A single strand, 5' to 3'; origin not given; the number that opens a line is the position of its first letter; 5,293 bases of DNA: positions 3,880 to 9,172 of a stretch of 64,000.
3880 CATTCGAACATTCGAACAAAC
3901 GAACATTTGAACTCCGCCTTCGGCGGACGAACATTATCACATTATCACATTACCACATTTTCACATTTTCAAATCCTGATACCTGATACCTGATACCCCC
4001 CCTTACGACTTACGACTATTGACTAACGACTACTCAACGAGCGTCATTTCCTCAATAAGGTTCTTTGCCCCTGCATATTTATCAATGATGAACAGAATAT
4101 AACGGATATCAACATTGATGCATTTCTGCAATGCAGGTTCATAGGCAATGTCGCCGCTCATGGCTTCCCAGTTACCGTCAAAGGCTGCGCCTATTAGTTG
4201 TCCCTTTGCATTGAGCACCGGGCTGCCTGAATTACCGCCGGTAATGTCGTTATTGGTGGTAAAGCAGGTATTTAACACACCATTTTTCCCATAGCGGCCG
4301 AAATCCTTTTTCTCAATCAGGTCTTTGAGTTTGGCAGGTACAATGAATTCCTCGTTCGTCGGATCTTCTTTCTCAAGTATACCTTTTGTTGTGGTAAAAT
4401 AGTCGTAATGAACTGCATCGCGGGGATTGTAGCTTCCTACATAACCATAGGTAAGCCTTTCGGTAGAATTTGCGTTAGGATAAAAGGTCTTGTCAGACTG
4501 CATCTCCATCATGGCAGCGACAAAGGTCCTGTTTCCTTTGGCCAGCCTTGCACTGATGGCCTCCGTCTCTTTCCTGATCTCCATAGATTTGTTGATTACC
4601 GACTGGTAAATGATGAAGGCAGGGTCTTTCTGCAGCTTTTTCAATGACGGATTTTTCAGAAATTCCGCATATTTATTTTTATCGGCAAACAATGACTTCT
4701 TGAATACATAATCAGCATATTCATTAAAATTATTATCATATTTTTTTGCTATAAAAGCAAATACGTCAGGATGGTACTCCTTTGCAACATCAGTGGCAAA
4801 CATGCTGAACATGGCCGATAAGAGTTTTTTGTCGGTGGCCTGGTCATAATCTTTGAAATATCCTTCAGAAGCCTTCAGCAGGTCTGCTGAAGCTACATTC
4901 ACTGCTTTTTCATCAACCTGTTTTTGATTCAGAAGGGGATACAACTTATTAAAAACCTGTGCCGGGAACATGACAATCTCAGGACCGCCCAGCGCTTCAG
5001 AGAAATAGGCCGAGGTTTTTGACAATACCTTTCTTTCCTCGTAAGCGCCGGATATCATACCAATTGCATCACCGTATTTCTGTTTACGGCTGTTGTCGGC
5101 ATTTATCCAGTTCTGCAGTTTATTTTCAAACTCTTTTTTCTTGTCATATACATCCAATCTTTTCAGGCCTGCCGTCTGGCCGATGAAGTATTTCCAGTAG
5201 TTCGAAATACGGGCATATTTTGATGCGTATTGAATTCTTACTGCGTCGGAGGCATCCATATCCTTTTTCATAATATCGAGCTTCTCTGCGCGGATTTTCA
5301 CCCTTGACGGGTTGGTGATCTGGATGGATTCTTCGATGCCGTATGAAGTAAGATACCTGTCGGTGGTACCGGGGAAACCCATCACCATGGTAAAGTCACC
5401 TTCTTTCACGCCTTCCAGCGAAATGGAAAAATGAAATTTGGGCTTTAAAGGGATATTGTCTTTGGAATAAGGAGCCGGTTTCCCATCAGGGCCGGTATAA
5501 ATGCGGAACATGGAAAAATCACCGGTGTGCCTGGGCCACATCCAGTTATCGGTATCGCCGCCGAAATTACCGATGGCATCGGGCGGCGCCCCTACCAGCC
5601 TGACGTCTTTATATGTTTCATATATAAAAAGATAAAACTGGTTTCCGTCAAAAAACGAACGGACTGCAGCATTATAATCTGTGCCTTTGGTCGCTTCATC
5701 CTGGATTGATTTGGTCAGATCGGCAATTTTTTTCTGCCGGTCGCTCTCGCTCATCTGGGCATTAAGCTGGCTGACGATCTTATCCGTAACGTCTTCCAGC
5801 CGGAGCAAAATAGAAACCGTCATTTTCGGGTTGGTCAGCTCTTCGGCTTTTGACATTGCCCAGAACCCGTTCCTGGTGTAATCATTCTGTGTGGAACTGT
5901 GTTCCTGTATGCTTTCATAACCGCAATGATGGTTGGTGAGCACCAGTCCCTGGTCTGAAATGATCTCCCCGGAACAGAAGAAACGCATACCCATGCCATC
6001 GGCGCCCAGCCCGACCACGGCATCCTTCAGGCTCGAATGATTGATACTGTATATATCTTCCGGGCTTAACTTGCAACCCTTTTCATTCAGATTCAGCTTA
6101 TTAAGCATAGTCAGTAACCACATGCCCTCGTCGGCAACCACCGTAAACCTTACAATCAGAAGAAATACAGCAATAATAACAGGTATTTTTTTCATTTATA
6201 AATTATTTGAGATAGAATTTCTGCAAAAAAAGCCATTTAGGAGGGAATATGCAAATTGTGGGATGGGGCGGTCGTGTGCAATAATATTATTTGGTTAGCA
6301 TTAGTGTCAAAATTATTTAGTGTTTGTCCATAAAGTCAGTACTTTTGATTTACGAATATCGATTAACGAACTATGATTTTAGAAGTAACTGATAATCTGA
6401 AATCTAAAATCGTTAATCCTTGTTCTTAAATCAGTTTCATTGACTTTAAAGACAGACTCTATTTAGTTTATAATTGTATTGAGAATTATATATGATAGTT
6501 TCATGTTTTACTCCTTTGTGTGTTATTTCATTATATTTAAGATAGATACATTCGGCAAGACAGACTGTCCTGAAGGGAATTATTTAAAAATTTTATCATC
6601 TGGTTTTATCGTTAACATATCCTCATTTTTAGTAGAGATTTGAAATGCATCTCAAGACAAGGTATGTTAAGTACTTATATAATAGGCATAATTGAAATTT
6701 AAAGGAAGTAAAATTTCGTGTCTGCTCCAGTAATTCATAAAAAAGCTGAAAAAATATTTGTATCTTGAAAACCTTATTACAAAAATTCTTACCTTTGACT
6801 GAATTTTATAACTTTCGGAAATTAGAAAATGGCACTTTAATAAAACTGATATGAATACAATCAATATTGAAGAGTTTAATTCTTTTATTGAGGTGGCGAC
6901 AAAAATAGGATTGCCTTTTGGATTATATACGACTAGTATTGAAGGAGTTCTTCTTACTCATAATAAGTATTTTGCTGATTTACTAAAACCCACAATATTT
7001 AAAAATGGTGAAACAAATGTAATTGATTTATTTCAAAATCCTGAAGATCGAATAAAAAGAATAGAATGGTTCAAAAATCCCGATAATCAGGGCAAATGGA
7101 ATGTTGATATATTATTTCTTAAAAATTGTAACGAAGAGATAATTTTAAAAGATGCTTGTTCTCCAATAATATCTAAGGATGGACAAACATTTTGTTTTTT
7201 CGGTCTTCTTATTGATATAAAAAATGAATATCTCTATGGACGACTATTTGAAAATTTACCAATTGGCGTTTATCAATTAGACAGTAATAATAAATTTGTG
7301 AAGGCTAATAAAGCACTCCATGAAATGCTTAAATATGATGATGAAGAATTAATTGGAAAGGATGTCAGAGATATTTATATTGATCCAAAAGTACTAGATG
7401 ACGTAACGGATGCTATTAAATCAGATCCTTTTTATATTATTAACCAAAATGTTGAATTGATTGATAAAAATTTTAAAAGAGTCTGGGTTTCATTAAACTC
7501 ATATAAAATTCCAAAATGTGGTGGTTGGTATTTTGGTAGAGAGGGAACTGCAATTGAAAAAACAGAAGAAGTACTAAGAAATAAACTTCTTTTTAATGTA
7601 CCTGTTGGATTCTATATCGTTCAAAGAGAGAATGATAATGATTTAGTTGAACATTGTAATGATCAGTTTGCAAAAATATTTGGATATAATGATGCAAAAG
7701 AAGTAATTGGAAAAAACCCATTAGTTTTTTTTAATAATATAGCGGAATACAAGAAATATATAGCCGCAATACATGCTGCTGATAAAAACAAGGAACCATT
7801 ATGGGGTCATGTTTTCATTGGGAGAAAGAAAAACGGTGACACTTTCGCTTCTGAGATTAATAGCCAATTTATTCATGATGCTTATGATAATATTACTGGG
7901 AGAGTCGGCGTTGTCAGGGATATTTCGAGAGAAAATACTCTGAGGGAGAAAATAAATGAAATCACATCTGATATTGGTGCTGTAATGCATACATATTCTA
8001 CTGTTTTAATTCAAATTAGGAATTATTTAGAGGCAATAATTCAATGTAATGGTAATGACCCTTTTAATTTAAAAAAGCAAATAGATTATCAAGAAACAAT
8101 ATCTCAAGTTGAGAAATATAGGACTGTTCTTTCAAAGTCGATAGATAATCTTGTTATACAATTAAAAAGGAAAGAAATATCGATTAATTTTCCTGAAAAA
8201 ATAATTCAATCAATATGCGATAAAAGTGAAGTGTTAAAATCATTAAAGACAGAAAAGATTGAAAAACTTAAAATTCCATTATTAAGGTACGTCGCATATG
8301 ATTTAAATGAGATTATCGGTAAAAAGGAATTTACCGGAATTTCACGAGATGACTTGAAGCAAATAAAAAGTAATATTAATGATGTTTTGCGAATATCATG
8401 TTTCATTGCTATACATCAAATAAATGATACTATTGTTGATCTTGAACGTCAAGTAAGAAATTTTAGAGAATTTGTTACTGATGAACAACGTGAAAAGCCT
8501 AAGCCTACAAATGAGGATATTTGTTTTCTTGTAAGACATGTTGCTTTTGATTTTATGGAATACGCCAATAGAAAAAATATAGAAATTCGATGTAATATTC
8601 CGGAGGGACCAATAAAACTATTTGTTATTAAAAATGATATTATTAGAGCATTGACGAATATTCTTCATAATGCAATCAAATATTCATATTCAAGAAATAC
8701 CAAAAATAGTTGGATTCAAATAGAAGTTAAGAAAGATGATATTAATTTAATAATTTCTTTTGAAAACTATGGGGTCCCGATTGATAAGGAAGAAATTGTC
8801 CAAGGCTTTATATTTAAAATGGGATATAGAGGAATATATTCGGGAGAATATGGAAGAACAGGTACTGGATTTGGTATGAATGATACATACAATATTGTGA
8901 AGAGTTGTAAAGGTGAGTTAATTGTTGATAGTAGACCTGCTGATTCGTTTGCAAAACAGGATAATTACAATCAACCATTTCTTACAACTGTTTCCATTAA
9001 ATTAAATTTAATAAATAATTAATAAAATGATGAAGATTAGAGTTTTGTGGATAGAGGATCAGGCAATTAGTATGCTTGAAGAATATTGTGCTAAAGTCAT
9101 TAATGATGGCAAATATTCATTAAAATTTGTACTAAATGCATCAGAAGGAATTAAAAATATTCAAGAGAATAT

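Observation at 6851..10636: Low-GC cassette of a soluble PAS histidine kinase, an output-less receiver and a 3-TM helical protein is a candidate undescribed two-component-based defence or abortive-infection module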

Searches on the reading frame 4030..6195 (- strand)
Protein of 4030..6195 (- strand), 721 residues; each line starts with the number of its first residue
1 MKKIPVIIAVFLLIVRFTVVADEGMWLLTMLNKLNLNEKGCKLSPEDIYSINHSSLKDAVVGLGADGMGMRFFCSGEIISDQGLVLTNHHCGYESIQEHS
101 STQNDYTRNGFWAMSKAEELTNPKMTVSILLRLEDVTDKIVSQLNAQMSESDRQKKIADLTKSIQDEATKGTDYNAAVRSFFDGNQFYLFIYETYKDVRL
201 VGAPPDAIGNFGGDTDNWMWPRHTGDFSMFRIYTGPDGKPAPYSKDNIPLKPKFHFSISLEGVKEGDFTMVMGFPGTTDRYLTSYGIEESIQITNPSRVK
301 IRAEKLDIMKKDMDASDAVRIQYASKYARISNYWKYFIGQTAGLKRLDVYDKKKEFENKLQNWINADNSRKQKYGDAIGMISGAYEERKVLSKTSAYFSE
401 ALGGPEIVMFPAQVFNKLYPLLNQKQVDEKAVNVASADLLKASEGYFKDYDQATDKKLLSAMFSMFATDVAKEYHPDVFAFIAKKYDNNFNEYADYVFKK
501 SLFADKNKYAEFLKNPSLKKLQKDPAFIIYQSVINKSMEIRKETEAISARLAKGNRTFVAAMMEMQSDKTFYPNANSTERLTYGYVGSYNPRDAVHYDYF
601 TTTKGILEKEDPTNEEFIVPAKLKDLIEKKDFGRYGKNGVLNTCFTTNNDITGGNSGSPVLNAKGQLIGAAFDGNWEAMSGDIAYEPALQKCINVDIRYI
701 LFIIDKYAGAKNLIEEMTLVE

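Call 9: search_protein_families(library=pfam, proteins=[window:4030-6195:-], max_evalue=0.001)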
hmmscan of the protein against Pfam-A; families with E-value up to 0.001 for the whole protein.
window:4030-6195:- (721 aa): 3 families
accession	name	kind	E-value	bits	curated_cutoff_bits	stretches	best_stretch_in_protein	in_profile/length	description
PF10459.15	Peptidase_S46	-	5.5e-244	812.4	22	1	21-718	1-697/698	Peptidase S46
PF13365.12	Trypsin_2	-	1.7e-07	32.5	27.6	0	638-669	112-143/144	Trypsin-like peptidase domain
PF00089.32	Trypsin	-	3.7e-07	30.6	20.6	0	71-102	24-60/220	Trypsin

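Call 68: find_encoding_contigs(protein=window:4030-6195:-, flank=10000, max_places=10)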
Protein window:4030-6195:- (721 aa): no gene with exactly this product is on record in the collection.

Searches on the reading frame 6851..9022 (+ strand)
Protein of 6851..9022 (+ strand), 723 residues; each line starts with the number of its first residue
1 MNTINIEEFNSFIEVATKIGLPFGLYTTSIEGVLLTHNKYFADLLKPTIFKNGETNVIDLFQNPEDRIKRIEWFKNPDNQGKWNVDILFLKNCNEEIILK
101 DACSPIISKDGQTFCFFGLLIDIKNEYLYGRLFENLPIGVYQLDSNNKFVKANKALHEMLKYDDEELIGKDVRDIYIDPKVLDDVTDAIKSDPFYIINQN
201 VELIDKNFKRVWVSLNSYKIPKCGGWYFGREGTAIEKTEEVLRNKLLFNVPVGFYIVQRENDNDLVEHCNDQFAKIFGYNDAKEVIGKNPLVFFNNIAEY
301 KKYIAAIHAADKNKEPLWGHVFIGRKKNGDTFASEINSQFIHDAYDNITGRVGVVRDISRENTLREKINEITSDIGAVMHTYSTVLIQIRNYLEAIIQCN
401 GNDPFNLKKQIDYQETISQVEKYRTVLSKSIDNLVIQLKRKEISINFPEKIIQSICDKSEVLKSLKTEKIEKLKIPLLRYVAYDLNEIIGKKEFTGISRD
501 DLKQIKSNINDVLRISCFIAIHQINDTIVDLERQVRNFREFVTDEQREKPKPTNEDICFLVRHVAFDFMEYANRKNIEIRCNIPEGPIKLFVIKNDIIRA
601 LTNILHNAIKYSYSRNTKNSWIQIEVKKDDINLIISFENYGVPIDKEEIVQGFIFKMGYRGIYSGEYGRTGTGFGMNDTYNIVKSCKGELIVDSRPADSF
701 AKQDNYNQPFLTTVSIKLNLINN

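Call 4: search_protein_families(library=pfam, proteins=[window:6851-9022:+], max_evalue=0.1)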
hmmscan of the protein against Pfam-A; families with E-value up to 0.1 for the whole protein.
window:6851-9022:+ (723 aa): 10 families
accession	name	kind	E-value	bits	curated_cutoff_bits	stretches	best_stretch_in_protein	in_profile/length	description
PF13426.13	PAS_9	-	2.2e-21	76.5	27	2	254-359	4-102/103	PAS domain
PF00989.32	PAS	-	4.6e-14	52.8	22.6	2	129-187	3-64/113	PAS fold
PF13188.13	PAS_8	-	8.9e-13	48.1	21.8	2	130-178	4-53/65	PAS domain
PF02518.31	HATPase_c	-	3.8e-09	37.4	26.4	1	596-696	5-97/111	Histidine kinase-, DNA gyrase B-, and HSP90-like ATPase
PF08448.16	PAS_4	-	8.6e-08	32.8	23.1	1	133-177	1-45/110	PAS fold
PF08447.18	PAS_3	-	3e-05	24.6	25.6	0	268-354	3-88/89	PAS fold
PF14501.12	HATPase_c_5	-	4.2e-05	23.8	22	1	595-694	4-90/102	GHKL domain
PF21370.4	PAS_GdpP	-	0.02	15.7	27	0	135-176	11-50/90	Cyclic-di-AMP phosphodiesterase GdpP-like, PAS domain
PF12860.13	PAS_7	-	0.074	13.6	27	0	133-175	1-44/115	PAS fold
PF10874.13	DUF2746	-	0.099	13.5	23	0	498-536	55-91/101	Protein of unknown function (DUF2746)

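Call 5: search_protein_families(library=padloc, proteins=[window:6851-9022:+], max_evalue=0.1)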
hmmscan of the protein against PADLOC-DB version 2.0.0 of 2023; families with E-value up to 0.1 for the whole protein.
window:6851-9022:+ (723 aa): 2 families
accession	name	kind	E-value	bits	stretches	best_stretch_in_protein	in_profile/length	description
PDLC04647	PDC-M43B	-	1.3e-09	35.6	1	597-699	228-324/347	-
PDLC04650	PDC-M43B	-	4.5e-09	34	1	579-698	209-324/344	-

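Call 22: search_solved_structures(query=window:6851-9019:+, max_evalue=0.01, show_alignments=2)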
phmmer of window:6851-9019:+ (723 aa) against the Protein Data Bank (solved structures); distinct sequences matched with E-value up to 0.01: 21.
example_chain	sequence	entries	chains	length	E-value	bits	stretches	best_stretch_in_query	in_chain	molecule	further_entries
6azr_A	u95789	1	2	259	1.5e-09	39.5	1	523-695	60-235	Sensor histidine kinase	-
3dge_A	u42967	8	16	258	1.6e-09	39.4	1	523-695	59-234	Sensor protein | Histidine kinase | Sensor histidine kinase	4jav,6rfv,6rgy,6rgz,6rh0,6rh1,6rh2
2c2a_A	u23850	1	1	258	1.7e-09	39.3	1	524-695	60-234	SENSOR HISTIDINE KINASE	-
4jas_A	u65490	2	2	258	1.7e-09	39.3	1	524-695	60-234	Histidine kinase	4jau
6rh7_A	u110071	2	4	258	1.8e-09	39.2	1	524-695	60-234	Sensor histidine kinase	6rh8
5uht_A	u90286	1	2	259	2e-09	39.1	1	523-695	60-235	Sensor histidine kinase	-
8dx0_A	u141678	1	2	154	5e-07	31.1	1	555-695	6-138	Histidine kinase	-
3sl2_A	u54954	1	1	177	3.4e-06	28.4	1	565-694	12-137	Sensor histidine kinase yycG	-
4gcz_A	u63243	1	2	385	5.4e-06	27.7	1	240-378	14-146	Blue-light photoreceptor, Sensor protein fixL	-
7z8n_A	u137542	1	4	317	6.9e-06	27.4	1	425-698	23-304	Histidine kinase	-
2mwg_A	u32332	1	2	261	1.3e-05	26.5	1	240-396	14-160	Blue-light photoreceptor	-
8a3u_A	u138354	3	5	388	4.5e-05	24.7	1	252-378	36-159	Putative Sensory box protein,Sensor protein FixL | Putative Sensory box protein,Putative Sensory box protein,Sensor protein FixL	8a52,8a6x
4biz_A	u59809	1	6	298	0.00011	23.5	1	575-685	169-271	SENSOR PROTEIN CPXA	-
4biw_A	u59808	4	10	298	0.00011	23.5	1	575-685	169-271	SENSOR PROTEIN CPXA | Sensor histidine kinase CpxA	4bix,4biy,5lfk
4biu_A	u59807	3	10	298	0.00011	23.5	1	575-685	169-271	SENSOR PROTEIN CPXA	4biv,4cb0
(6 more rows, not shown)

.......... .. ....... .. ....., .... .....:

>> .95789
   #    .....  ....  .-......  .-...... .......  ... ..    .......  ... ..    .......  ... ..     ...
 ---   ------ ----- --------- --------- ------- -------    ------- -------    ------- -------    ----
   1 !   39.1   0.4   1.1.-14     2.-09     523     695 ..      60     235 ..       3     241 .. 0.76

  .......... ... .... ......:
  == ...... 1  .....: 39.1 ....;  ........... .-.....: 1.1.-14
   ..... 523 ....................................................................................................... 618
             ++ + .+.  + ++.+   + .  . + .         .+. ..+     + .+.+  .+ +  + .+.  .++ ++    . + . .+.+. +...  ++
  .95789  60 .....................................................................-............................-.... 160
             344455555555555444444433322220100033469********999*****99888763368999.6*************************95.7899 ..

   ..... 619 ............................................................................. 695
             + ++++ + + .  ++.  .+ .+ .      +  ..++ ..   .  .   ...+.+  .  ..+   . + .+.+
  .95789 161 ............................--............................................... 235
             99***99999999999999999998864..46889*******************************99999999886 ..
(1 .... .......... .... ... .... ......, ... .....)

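Call 23: search_protein_families(library=ncbifam, proteins=[window:6851-9022:+], max_evalue=0.1)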
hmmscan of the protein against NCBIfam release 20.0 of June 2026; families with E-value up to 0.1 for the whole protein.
window:6851-9022:+ (723 aa): 38 families (the best 25 are shown)
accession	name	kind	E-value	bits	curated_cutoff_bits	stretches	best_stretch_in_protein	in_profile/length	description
TIGR00229.1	sensory_box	domain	4.8e-21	75.2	22.9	2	240-367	4-125/126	PAS domain S-box protein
NF008468.0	PRK11360.1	equivalog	1e-14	53.8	646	2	551-696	461-596/616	two-component system sensor histidine kinase AtoS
NF033091.0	HK_VanS_ACDEFG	equivalog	5.9e-14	51.9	400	1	551-695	145-282/293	vancomycin resistance histidine kinase VanS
NF033092.0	HK_WalK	equivalog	1.3e-13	50.4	725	1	554-695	446-581/594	cell wall metabolism sensor histidine kinase WalK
TIGR02966.1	phoR_proteo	equivalog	5.3e-13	48.7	334.2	1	540-695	173-322/333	phosphate regulon sensor histidine kinase PhoR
NF046044.1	PnpS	equivalog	6.6e-12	45.1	400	1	552-695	242-378/390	two-component system histidine kinase PnpS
NF041735.1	hist_kin_RppB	equivalog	6.1e-11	41.8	400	1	502-695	231-426/438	two-component system sensor histidine kinase RppB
NF052574.1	HisKinEspCMyxo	equivalog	5.3e-10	38.1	1200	1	253-368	296-408/785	serine histidine kinase EspC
NF052652.1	YtvA_fam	equivalog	1e-09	38.3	250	1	245-379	4-135/243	YtvA family blue-light photoreceptor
TIGR01386.1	cztS_silS_copS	subfamily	1.5e-09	37.4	292.55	1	598-695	355-446/457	heavy metal sensor histidine kinase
NF008302.0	PRK11091.1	equivalog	1.6e-09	36.5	838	1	599-696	401-493/779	aerobic respiration two-component sensor histidine kinase ArcB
NF006800.0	PRK09303.1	equivalog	2.8e-09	36.4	342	1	468-697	143-366/383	histidine kinase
NF045595.1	HK_scytonemin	equivalog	1.4e-08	33.6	865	1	568-695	503-622/637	scytonemin biosynthesis sensor histidine kinase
TIGR02938.1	nifL_nitrog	equivalog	1.5e-08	33.6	242.45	1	268-384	28-141/494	nitrogen fixation negative regulator NifL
NF007004.0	PRK09467.1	equivalog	1.1e-07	31.1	415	1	524-697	268-425/440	two-component system sensor histidine kinase EnvZ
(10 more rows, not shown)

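Call 82: list_cluster_members(proteins=[L014:7924-9498:+, L016:7894-9504:+, L019:7303-9480:+, L004:7252-9498:+, L007:7268-9466:+, L008:64-2232:+, L011:2117-4330:+, L013:7285-9510:+, window:6851-9019:+])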
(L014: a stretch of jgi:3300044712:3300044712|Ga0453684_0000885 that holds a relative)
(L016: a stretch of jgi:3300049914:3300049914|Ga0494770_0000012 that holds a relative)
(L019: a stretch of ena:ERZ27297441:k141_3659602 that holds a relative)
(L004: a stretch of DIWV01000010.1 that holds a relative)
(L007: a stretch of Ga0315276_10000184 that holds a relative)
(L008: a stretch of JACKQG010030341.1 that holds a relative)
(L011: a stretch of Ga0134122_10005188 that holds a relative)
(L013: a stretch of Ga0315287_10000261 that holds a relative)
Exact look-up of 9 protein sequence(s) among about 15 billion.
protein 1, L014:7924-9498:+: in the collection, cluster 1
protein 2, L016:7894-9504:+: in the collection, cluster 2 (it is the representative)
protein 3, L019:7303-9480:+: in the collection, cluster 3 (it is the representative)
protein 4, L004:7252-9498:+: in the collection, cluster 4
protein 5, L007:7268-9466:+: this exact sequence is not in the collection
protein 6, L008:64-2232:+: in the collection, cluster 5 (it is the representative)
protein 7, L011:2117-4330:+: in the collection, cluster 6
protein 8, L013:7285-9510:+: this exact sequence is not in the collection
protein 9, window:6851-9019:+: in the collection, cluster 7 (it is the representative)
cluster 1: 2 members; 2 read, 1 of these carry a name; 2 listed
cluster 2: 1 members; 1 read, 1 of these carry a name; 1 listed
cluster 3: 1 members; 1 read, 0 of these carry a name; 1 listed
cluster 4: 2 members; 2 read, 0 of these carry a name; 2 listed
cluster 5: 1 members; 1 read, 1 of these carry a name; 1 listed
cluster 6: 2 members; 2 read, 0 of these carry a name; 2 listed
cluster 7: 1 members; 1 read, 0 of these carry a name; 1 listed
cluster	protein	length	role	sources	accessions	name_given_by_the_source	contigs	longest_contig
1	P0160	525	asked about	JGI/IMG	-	PAS domain S-box-containing protein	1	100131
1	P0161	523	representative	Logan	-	-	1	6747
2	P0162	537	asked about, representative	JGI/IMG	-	PAS domain S-box-containing protein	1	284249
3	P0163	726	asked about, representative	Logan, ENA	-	-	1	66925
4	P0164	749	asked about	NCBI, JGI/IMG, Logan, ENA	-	-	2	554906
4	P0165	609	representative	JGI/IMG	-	-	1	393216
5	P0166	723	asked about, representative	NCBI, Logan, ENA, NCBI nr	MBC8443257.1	PAS domain-containing protein [PVC group bacterium]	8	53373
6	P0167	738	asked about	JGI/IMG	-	-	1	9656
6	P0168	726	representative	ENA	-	-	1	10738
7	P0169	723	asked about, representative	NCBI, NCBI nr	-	-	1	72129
